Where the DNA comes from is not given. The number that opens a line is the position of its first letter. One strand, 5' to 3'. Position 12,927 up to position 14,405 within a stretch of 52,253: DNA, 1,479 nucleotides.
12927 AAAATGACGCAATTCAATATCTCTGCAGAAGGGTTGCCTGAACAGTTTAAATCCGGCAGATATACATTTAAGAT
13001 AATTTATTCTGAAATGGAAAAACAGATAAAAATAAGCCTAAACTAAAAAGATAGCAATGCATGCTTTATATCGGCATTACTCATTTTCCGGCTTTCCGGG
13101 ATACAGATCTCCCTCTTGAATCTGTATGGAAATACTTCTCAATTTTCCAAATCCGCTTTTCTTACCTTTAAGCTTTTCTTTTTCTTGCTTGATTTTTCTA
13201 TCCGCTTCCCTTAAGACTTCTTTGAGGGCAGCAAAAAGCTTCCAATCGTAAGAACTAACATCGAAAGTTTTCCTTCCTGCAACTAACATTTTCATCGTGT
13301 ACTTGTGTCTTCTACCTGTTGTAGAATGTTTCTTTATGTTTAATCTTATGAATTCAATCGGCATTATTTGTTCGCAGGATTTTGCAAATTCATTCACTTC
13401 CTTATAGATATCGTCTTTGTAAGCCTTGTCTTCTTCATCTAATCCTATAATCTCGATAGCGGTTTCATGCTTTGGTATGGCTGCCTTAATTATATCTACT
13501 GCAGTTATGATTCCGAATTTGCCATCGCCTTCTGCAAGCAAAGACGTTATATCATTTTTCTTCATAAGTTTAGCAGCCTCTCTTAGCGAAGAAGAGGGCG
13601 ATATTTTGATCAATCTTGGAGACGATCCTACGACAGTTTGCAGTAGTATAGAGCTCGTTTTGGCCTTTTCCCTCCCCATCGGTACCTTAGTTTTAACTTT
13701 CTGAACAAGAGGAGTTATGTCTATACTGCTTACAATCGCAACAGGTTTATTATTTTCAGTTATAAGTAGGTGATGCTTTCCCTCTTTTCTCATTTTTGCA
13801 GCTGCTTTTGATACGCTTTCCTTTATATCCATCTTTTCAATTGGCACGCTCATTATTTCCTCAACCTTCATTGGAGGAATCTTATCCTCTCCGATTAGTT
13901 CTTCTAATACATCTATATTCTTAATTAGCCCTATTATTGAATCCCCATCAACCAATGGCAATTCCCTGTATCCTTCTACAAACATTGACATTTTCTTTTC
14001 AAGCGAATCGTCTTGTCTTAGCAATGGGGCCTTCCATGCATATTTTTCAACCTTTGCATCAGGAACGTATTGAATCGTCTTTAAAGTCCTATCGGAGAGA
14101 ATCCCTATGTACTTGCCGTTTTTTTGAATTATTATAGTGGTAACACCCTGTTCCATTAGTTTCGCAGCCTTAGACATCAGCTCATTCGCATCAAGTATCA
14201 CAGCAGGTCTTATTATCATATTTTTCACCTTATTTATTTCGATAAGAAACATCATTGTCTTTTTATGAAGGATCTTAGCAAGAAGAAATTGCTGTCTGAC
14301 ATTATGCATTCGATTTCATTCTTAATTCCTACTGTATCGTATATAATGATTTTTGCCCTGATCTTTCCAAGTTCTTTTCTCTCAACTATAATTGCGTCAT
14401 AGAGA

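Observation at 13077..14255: Four CBS domains fused to an HPF/RaiA-like domain: possible adenylate-sensing ribosome hibernation factor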

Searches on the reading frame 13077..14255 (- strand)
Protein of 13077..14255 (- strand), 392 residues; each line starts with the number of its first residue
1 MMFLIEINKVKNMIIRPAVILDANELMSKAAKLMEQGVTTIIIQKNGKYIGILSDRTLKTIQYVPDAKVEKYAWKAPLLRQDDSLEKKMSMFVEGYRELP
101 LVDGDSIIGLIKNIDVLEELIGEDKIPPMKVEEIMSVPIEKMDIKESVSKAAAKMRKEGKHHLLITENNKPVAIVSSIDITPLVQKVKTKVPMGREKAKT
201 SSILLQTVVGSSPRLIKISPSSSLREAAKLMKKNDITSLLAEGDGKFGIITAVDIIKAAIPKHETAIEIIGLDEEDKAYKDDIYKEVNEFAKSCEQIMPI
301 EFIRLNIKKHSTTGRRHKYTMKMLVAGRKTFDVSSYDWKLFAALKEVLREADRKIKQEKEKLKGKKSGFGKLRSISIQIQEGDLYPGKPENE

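Call 3: search_protein_families(library=pfam, proteins=[window:13077-14255:-], max_evalue=10)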
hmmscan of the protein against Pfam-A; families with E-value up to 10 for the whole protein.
window:13077-14255:- (392 aa): 4 families
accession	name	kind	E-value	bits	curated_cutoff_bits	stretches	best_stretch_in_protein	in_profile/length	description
PF00571.33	CBS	-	1.1e-25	90.1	24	4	212-259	6-55/57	CBS domain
PF17393.7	DUF5402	-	0.056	14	25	1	230-301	5-79/120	Family of unknown function (DUF5402)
PF03194.20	LUC7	-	0.11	12.6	33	1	329-366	74-111/246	LUC7 N_terminus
PF02482.25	Ribosomal_S30AE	-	0.48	11.6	23.7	1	280-363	15-88/88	Sigma 54 modulation protein / S30EA ribosomal protein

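Call 4: search_protein_families(library=ncbifam, proteins=[window:13077-14255:-], max_evalue=10)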
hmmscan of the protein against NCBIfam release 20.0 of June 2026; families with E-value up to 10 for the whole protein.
window:13077-14255:- (392 aa): 4 families
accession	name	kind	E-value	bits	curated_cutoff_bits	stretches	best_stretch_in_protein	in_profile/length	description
NF041552.1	TF_PrdR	equivalog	1.7e-09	36.6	795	2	129-264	6-130/577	sigma-54 dependent transcriptional regulator PrdR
TIGR01137.1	cysta_beta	equivalog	5.1e-07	28.7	510.25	2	94-180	367-452/457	cystathionine beta-synthase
TIGR03415.1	ABC_choXWV_ATP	equivalog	0.0016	17.5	483.75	1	16-122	269-381/382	choline ABC transporter ATP-binding protein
NF008141.0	PRK10892.1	equivalog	0.02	14.1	505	1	215-259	281-326/328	arabinose-5-phosphate isomerase KdsD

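Call 5: find_homologous_proteins(query=window:13077-14255:-)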
Query window:13077-14255:- (392 aa): 12 proteins with E <= 0.001 among 5814 candidates.
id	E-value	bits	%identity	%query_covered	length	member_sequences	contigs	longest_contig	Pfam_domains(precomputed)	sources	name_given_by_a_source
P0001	2.6e-237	805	100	97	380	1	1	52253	PF00571.34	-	-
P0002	3.3e-197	673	81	97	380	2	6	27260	PF00571.34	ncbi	ncbi:MAG: CBS domain-containing protein [Candidatus Micrarchaeia archaeon]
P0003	7.5e-196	669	81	97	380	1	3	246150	PF00571.34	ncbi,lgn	ncbi:MAG: CBS domain-containing protein [Candidatus Micrarchaeia archaeon]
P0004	3.1e-193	660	78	97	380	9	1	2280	PF00571.34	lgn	-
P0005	3.0e-189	647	78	97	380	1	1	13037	PF00571.34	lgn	-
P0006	7.9e-171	587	70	97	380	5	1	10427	PF00571.34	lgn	-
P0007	1.6e-168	579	69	97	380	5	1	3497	PF00571.34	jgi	-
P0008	5.3e-167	574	69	97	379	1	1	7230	PF00571.34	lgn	-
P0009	9.1e-164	563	67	97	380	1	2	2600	PF00571.34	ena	-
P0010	1.1e-154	534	63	96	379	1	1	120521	PF00571.34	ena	-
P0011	2.0e-154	533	62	96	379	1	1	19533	PF00571.34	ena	-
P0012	2.7e-117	410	50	96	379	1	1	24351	PF00571.34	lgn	-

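Call 13: search_solved_structures(query=window:13077-14255:-, max_evalue=1, show_alignments=3)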
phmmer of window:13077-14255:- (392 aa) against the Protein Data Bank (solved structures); distinct sequences matched with E-value up to 1: 22.
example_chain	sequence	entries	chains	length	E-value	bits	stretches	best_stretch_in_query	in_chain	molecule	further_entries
9sr9_H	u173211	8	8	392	7e-15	58.8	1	20-360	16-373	Dehydrogenase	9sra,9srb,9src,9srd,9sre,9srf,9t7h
9l96_a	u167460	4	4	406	6.6e-11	45.7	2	45-187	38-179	CBS domain-containing protein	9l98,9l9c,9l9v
9zni_6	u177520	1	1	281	1.3e-09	41.4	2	129-265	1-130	CBS domain-containing protein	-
1pbj_A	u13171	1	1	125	7.2e-06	29.1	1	84-259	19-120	hypothetical protein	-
9zni_7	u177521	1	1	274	9.3e-06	28.7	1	125-257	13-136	CBS domain-containing protein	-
9zng_7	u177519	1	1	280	1e-05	28.6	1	125-258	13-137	CBS domain-containing protein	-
2yzi_A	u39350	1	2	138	3e-05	27.1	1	212-260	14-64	Hypothetical protein PH0107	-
3ddj_A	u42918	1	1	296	4.1e-05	26.6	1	42-179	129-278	CBS domain-containing protein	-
4fry_A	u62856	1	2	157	4.6e-05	26.5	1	90-182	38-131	Putative signal-transduction protein with CBS domains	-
2ef7_A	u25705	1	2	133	0.00037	23.5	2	98-184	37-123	Hypothetical protein ST2348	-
5awe_A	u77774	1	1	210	0.0036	20.3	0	215-260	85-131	Putative acetoin utilization protein, acetoin dehydrogenase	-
9z6r_A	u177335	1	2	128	0.0044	20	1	214-288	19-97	CBS domain containing protein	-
2rc3_A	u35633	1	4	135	0.0053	19.7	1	27-123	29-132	CBS domain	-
9znf_5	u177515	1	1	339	0.013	18.4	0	210-258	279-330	CBS domain-containing protein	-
4esy_A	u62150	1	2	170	0.019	17.8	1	132-184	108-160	CBS domain containing membrane protein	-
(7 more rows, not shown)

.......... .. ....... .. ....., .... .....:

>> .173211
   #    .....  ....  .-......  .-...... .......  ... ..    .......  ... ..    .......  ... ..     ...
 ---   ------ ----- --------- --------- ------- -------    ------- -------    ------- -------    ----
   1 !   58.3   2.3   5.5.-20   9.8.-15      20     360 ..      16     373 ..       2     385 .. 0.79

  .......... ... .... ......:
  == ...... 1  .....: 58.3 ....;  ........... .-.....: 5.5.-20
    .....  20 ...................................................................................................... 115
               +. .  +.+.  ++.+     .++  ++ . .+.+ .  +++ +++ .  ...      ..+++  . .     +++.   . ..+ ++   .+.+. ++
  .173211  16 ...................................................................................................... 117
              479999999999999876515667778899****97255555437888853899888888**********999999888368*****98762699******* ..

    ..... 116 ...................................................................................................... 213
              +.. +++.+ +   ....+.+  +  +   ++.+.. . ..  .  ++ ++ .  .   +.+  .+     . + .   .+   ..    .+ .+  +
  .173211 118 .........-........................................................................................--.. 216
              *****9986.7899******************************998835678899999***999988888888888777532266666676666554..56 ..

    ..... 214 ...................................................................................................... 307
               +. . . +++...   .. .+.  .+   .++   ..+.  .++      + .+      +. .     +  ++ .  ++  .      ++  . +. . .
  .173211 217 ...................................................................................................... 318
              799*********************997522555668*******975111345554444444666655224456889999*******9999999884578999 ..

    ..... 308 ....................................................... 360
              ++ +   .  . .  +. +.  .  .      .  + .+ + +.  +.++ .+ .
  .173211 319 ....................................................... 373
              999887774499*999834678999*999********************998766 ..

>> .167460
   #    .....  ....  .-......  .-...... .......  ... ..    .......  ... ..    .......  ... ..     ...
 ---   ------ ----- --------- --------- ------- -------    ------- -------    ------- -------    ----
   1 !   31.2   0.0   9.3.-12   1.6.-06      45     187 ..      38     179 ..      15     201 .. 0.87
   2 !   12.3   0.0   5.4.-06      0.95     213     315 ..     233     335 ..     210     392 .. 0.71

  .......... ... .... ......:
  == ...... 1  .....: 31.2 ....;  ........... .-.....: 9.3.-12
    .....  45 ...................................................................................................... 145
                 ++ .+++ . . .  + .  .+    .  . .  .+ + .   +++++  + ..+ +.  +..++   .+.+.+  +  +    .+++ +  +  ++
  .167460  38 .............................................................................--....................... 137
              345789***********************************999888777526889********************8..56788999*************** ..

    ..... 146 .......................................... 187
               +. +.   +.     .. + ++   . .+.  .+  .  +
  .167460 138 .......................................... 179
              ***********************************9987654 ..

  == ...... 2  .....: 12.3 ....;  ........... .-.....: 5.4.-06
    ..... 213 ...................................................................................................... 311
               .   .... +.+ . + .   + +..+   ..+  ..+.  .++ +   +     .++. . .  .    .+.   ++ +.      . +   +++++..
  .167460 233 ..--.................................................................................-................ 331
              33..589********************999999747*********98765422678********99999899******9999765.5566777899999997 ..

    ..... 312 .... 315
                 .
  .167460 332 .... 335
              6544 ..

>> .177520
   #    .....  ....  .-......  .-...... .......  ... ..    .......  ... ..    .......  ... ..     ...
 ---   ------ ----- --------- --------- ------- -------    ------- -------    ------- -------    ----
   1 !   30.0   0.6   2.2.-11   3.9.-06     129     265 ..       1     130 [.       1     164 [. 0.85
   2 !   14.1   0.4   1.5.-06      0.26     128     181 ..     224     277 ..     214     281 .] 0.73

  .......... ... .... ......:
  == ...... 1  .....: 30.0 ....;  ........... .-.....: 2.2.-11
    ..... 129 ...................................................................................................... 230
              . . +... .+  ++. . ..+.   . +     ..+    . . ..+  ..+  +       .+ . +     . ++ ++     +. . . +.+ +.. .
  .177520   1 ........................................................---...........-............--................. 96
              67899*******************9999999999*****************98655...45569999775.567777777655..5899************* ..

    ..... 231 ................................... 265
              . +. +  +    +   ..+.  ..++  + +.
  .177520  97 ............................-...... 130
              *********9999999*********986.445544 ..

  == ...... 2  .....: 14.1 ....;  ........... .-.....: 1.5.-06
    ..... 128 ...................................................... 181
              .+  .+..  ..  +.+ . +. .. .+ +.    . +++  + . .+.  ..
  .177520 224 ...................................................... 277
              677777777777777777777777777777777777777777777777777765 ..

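Call 22: find_homologous_proteins(query=A1, max_evalue=0.00001)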
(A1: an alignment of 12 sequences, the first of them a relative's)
Query A1 (12 sequences) (380 aa, profile of the alignment): 27 proteins with E <= 0.00001 among 8000 candidates.
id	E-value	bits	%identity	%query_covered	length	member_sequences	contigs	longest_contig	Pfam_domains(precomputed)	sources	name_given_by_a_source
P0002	4.8e-215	732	81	100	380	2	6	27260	PF00571.34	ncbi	ncbi:MAG: CBS domain-containing protein [Candidatus Micrarchaeia archaeon]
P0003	7.8e-215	731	81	100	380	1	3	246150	PF00571.34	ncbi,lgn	ncbi:MAG: CBS domain-containing protein [Candidatus Micrarchaeia archaeon]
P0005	2.4e-212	723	78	100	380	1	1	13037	PF00571.34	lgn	-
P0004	5.2e-212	722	78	100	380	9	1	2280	PF00571.34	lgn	-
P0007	6.2e-212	722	69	100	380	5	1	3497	PF00571.34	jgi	-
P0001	1.3e-211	721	100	100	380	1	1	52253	PF00571.34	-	-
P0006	1.7e-210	717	70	100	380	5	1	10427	PF00571.34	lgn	-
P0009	2.5e-206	703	67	100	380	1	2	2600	PF00571.34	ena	-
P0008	2.2e-204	697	69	100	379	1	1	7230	PF00571.34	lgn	-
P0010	2.9e-201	687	63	99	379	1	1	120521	PF00571.34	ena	-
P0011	6.9e-201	685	62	99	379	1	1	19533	PF00571.34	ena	-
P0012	1.5e-180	619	50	99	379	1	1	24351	PF00571.34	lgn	-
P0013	7.4e-171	587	49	99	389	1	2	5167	PF00571.34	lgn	-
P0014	1.3e-169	582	49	99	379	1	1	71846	PF00571.34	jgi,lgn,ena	-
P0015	4.9e-168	577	50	99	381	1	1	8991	PF00571.34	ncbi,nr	ncbi:CBS domain protein [uncultured archaeon]|nr:CBS domain protein [uncultured archaeon]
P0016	4.2e-163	561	50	99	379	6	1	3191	PF00571.34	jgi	jgi:acetoin utilization protein AcuB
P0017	3.5e-157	542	48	98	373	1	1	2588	PF00571.34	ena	-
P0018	3.2e-113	397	41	99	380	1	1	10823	PF00571.34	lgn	-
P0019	3.9e-22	97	22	92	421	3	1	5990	PF00571.34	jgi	jgi:CBS domain-containing protein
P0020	1.0e-19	89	23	62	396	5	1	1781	PF00571.34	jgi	jgi:CBS domain-containing protein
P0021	3.7e-12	64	26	64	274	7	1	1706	PF00571.34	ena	-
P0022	4.7e-12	64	28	47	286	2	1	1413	PF00571.34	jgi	-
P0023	1.0e-11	63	24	62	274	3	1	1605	PF00571.34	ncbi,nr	ncbi:MAG: CBS domain-containing protein [Candidatus Bathyarchaeota archaeon]|nr:CBS domain-containin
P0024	1.3e-11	62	37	12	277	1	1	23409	PF00571.34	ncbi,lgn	-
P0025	2.4e-11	62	26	65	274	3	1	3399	PF00571.34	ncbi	-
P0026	2.8e-10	58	27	62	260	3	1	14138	PF00571.34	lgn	-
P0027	1.7e-9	55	26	34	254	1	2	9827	PF00571.34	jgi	jgi:CBS domain-containing protein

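Call 29: find_encoding_contigs(protein=P0003, flank=5000, max_places=2)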
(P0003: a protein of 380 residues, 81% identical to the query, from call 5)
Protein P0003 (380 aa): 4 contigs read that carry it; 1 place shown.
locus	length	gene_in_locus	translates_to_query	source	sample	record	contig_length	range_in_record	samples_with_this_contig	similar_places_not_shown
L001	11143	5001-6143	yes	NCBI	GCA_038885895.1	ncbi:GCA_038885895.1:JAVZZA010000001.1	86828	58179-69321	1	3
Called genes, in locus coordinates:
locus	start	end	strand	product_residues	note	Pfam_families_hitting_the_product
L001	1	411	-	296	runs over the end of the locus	PF13691:Lactamase_B_4, PF23023:Anti-Pycsar_Apyc1, PF00753:Lactamase_B, PF12706:Lactamase_B_2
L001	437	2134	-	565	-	PF00749:tRNA-synt_1c, PF03950:tRNA-synt_1c_C, PF20974:tRNA-synt_1c_C2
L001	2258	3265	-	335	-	PF01070:FMN_dh, PF01645:Glu_synthase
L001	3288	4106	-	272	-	PF01875:Memo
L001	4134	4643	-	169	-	-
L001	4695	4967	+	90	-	-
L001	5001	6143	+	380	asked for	PF00571:CBS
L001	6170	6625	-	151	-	-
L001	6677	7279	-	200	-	PF13238:AAA_18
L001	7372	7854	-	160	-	-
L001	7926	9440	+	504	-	PF13367:PrsW-protease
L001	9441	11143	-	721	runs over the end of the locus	-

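Call 30: find_encoding_contigs(protein=P0010, flank=5000, max_places=2)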
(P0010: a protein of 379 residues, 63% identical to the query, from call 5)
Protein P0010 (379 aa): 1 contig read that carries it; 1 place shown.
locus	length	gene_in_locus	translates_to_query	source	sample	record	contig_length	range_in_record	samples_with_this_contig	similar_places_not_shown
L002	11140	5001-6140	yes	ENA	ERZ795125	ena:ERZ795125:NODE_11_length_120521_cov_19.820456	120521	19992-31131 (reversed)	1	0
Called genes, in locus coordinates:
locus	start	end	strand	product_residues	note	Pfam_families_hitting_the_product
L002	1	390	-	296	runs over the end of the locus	PF13691:Lactamase_B_4, PF23023:Anti-Pycsar_Apyc1, PF00753:Lactamase_B, PF12706:Lactamase_B_2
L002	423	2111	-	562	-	PF00749:tRNA-synt_1c, PF03950:tRNA-synt_1c_C, PF20974:tRNA-synt_1c_C2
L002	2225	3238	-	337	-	PF01070:FMN_dh, PF01645:Glu_synthase (weak)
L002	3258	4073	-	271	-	PF01875:Memo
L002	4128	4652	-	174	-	-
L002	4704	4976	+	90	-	-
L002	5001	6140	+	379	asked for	PF00571:CBS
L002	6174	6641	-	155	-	-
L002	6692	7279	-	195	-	PF13238:AAA_18, PF13671:AAA_33 (faint)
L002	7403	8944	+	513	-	PF13367:PrsW-protease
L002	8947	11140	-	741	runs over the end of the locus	-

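Call 31: find_encoding_contigs(protein=P0014, flank=5000, max_places=2)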
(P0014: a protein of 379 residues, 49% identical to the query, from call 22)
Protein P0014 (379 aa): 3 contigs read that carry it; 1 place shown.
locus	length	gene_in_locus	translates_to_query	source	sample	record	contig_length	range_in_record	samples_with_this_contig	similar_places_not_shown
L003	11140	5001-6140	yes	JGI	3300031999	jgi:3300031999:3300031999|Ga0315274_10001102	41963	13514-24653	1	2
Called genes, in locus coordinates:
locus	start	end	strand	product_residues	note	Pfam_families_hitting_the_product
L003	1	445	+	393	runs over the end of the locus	PF00291:PALP (faint)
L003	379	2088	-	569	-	PF00749:tRNA-synt_1c, PF03950:tRNA-synt_1c_C, PF20974:tRNA-synt_1c_C2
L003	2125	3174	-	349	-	PF01070:FMN_dh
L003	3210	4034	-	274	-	PF01875:Memo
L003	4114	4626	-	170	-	-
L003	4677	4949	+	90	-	-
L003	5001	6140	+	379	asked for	PF00571:CBS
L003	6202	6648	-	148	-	-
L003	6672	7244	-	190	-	PF13238:AAA_18, PF13671:AAA_33 (faint)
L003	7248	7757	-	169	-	-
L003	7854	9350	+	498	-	PF13367:PrsW-protease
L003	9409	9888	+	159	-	-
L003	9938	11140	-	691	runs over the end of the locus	-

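Call 33: predict_structure(alignment_id=A2)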
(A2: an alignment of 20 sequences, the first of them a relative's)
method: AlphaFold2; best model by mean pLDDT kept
length: 380 residues; sequences in the alignment: 20
mean_pLDDT: 80.6   pTM: 0.64
mean pLDDT of the five models: 80.6, 78.3, 76.8, 75.1, 74.8
residues with pLDDT >= 90: 131; 70-90: 182; 50-70: 25; < 50: 42
segments of 3 or more residues with pLDDT < 50: 176-189, 353-380
pLDDT, mean of each block of 10 residues (from residue 1): 89 90 87 92 71 86 88 88 89 90 93 90 87 87 82 91 83 58 48 82 92 95 93 89 85 79 85 89 77 84 75 83 89 92 78 42 31 34
secondary structure, 60 per line:
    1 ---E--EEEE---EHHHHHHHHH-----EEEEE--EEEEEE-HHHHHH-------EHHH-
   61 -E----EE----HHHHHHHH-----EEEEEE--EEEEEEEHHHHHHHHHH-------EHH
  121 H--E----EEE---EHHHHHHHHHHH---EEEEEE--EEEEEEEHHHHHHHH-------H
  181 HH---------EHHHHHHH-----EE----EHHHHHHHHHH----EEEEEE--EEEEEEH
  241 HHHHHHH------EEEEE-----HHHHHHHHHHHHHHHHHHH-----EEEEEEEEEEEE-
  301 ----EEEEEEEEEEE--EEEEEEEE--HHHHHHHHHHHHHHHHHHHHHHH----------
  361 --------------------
elements in order: E7-10 H15-23 E29-33 E36-41 H43-48 H73-80 E86-91 E94-100 H101-110 E129-131 H136-146 E150-155 E158-164 H165-172 H193-199 H212-221 E226-231 E234-239 H240-247 E254-258 H264-282 E288-299 E305-315 E318-325 H328-350
